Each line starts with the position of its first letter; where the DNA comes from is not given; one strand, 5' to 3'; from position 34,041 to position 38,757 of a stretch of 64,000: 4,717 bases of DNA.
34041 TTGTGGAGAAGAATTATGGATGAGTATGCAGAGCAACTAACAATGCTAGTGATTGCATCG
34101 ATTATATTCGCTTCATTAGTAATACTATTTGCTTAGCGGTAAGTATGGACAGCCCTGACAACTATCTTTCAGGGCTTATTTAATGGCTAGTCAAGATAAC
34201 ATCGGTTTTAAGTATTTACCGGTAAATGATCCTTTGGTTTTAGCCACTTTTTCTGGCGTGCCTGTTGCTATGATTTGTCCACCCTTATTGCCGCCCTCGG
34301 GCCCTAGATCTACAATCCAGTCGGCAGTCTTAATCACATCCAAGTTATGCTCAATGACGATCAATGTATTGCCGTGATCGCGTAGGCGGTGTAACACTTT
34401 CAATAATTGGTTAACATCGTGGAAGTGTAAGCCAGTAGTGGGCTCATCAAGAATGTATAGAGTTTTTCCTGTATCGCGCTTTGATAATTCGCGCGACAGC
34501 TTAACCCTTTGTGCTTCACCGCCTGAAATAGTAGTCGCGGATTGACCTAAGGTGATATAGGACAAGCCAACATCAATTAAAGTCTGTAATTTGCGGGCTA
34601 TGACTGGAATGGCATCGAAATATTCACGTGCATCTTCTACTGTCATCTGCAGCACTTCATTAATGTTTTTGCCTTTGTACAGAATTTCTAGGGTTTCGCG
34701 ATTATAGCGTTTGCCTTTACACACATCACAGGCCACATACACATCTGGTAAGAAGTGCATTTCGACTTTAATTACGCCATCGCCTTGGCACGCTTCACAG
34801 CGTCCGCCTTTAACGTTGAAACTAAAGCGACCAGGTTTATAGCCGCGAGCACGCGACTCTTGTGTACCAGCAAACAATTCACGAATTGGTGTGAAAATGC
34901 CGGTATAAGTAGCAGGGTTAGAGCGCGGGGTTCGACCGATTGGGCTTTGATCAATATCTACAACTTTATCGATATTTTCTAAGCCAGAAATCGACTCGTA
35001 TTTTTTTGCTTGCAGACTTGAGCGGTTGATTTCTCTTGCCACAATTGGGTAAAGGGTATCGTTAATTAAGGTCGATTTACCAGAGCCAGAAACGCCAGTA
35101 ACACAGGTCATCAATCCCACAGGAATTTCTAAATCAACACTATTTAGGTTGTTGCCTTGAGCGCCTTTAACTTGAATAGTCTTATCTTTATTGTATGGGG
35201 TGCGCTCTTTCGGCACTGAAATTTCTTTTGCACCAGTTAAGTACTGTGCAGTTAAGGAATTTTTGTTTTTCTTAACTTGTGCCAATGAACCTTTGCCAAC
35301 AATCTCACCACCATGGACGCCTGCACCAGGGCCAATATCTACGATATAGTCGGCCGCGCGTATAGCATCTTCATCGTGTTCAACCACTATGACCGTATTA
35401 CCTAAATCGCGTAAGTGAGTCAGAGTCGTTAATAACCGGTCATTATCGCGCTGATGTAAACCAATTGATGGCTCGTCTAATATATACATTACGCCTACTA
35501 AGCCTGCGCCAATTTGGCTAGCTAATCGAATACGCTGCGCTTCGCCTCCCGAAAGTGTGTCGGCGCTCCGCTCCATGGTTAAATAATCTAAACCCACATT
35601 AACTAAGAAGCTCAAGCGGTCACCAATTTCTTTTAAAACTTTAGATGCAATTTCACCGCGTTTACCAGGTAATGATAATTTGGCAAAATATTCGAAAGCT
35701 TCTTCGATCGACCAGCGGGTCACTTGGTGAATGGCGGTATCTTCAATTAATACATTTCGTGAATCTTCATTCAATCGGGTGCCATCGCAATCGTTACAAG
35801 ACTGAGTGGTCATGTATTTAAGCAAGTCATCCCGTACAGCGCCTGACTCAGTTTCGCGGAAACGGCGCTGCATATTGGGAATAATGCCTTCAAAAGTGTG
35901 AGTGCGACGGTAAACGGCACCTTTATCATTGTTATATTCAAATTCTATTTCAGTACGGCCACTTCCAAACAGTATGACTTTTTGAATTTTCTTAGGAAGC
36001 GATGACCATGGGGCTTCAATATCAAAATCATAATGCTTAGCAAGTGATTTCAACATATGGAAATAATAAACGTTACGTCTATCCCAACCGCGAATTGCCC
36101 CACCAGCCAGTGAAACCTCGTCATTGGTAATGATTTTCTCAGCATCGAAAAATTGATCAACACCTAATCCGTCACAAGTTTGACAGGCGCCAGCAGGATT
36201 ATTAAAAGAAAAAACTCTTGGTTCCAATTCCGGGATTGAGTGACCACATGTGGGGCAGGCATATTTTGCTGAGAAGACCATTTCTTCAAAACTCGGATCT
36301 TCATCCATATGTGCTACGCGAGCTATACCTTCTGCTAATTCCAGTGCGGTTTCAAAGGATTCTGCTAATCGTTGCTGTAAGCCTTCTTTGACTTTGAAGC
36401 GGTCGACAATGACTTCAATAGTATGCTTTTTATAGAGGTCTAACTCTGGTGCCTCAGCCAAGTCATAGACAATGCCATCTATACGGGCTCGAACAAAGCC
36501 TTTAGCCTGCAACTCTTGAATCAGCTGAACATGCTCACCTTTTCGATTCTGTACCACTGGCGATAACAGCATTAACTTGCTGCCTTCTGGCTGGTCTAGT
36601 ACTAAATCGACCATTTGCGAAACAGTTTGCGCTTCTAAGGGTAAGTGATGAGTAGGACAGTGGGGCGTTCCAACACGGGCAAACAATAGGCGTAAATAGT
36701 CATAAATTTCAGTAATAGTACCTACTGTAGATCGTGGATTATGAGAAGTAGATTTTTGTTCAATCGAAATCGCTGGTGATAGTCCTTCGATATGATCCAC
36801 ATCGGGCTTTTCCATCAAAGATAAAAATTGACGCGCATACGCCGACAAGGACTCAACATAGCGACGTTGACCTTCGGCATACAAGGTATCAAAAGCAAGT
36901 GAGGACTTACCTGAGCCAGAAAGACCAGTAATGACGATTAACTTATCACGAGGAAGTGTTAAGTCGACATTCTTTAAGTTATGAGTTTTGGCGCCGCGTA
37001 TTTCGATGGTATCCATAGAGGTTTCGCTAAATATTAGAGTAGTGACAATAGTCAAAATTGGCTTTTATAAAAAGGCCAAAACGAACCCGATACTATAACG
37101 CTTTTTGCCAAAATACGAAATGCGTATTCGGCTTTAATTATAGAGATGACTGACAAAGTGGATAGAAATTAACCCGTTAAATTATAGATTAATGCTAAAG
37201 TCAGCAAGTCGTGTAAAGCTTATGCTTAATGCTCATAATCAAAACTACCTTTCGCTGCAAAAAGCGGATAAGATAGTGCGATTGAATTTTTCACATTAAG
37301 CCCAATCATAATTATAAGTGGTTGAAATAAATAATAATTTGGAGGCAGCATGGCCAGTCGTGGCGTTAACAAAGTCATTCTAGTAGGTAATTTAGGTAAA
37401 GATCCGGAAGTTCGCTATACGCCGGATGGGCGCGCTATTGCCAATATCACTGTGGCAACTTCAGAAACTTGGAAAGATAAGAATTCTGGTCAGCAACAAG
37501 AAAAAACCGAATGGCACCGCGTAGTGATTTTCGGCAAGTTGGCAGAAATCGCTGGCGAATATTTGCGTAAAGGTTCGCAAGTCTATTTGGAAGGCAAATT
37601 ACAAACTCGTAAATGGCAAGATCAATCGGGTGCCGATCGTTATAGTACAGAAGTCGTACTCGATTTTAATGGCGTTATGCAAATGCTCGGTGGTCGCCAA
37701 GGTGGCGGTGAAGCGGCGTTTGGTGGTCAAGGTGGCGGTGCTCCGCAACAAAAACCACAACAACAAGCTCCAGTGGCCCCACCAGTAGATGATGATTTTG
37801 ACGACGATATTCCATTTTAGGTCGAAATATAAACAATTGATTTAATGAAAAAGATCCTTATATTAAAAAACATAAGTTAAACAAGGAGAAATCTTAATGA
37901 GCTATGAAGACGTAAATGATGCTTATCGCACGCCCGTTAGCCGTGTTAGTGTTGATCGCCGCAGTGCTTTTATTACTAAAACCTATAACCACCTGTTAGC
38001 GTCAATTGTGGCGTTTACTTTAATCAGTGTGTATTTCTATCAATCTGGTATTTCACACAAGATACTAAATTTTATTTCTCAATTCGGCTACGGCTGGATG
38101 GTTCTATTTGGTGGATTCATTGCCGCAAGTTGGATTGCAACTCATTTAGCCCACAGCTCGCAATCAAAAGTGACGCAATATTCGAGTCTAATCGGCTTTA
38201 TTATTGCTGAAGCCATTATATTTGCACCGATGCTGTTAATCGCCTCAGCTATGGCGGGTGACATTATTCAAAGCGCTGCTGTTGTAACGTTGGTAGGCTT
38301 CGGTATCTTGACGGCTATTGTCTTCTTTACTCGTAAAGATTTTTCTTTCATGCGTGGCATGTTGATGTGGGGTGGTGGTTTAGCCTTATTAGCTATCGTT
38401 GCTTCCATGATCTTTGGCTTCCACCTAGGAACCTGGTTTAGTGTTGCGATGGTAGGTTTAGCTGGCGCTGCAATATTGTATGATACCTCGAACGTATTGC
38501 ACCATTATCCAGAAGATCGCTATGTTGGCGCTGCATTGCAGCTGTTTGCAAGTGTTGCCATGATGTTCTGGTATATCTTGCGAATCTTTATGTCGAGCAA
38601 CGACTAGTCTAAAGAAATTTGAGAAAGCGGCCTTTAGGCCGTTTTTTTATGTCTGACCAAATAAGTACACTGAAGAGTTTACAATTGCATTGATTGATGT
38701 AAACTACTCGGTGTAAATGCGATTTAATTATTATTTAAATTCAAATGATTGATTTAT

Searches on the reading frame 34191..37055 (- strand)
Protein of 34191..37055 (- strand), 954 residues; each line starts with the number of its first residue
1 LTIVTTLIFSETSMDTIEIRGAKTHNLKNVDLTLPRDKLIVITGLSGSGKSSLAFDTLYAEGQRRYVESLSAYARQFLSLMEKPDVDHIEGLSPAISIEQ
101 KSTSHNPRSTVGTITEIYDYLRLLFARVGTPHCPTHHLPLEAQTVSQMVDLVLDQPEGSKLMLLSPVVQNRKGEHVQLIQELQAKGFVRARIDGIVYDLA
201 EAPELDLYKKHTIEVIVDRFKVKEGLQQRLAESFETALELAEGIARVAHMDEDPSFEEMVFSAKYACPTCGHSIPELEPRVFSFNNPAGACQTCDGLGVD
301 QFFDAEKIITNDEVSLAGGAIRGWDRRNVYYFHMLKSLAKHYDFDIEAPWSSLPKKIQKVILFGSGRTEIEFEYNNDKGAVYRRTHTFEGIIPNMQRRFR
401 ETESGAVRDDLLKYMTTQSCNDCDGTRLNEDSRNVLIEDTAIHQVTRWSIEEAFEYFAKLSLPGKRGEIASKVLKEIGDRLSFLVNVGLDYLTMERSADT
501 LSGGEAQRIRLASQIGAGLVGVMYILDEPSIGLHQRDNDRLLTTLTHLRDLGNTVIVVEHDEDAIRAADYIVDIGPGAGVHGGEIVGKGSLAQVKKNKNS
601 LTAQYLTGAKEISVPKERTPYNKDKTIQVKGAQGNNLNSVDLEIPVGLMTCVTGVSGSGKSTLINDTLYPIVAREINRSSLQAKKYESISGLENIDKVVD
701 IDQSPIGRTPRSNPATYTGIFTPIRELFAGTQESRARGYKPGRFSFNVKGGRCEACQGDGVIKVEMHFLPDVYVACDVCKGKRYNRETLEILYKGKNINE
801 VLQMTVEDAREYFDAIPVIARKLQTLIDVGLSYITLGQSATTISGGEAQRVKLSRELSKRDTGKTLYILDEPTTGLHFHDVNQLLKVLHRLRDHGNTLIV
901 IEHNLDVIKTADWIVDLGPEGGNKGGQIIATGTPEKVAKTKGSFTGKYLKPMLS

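Call 6: search_protein_families(library=pfam, proteins=[window:34191-37055:-])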
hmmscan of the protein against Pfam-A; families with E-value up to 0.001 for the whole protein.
window:34191-37055:- (954 aa): 12 families
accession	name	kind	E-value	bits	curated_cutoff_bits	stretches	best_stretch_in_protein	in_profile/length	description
PF17760.6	UvrA_inter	-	1.4e-38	131.5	23.3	1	143-251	1-109/109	UvrA interaction domain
PF17755.6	UvrA_DNA-bind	-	4.7e-38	130.3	23.2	1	304-411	1-108/110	UvrA DNA-binding domain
PF00005.33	ABC_tran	-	7.5e-20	72.4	25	0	821-874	87-137/137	ABC transporter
PF02463.25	SMC_N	-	1.2e-09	38.3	40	0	810-916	135-210/220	RecF/RecN/SMC N terminal domain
PF13555.12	AAA_29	-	4.1e-08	33.3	27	0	644-666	19-44/61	P-loop containing region of AAA domain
PF13191.12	AAA_16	-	2.3e-06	28.6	32.6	0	38-78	25-70/167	AAA ATPase domain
PF03193.22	RsgA_GTPase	-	4e-06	27.2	30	0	626-667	86-126/174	RsgA GTPase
PF20703.3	nSTAND1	-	8.9e-06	26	27.1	0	34-96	30-88/379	Novel STAND NTPase 1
PF13401.12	AAA_22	-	6.2e-05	23.8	27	0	649-667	7-25/130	AAA domain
PF13476.12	AAA_23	-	0.00012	23.2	27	0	17-53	2-35/201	AAA domain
PF20720.3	nSTAND3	-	0.00055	20.1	27.2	0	24-59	4-39/155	Novel STAND NTPase 3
PF13238.12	AAA_18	-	0.001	20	29.4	0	40-54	1-15/128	AAA domain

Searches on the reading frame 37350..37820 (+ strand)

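Call 6: search_protein_families(library=pfam, proteins=[window:37350-37820:+])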
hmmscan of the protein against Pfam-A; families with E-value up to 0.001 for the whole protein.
window:37350-37820:+ (156 aa): 1 family
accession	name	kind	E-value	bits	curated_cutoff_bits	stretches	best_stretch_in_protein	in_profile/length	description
PF00436.31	SSB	-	3.5e-41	139.9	26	1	6-105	1-99/104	Single-strand binding protein family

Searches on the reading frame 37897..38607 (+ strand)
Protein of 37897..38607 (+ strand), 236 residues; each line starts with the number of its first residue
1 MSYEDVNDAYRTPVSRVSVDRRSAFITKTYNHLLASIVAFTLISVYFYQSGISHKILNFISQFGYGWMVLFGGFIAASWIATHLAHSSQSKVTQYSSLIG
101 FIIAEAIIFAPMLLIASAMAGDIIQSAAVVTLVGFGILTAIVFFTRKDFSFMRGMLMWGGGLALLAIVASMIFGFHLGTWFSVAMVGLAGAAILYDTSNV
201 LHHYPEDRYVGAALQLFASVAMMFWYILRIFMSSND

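Call 6: search_protein_families(library=pfam, proteins=[window:37897-38607:+])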
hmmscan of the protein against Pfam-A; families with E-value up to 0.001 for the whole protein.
window:37897-38607:+ (236 aa): 1 family
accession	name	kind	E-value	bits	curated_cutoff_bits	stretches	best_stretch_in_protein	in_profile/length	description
PF01027.25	Bax1-I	-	1.5e-29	103.7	34.1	1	24-231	2-207/207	Inhibitor of apoptosis-promoting Bax1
